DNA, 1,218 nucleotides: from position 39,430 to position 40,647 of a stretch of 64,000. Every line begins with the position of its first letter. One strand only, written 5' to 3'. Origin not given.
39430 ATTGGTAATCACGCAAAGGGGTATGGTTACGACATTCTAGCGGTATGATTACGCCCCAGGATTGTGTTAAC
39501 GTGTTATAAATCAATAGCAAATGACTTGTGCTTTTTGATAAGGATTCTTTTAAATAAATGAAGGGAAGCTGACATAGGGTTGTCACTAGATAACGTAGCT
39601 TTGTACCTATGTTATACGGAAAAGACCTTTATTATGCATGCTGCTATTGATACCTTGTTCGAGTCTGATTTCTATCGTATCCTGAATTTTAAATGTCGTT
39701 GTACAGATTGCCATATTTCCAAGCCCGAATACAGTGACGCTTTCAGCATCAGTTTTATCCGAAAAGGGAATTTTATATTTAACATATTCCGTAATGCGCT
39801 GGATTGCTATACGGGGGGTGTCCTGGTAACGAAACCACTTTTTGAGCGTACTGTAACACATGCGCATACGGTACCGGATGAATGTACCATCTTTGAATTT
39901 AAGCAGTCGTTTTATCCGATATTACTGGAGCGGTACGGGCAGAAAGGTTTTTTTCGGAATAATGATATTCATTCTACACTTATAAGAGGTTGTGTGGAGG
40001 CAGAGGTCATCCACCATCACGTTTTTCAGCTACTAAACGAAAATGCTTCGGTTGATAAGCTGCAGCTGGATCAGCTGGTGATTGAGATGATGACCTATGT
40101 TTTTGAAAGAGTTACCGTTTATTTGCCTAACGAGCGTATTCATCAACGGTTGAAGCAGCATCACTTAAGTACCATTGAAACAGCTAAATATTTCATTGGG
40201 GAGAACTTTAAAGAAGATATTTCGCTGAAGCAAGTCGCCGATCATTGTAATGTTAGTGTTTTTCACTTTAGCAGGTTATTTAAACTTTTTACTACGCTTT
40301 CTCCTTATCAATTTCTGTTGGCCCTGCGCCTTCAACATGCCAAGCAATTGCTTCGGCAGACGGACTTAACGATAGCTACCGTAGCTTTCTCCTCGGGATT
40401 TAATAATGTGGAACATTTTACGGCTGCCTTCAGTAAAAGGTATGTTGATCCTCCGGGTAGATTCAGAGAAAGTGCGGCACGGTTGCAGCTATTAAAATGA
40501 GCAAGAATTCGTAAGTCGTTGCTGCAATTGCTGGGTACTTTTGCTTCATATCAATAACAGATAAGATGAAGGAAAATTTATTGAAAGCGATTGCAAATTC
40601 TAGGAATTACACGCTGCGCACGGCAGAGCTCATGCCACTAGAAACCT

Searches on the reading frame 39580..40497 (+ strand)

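Call 17: search_protein_families(library=pfam, proteins=[window:39580-40497:+], max_evalue=0.00001)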
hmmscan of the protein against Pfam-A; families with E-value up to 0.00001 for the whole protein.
window:39580-40497:+ (306 aa): 2 families
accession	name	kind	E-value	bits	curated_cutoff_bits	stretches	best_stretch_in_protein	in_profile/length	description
PF12833.13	HTH_18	-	8.4e-22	77.7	33.6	1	220-297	2-79/80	Helix-turn-helix domain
PF00165.29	HTH_AraC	-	4.6e-14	52.6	26.6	1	208-246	3-41/42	Bacterial regulatory helix-turn-helix proteins, AraC family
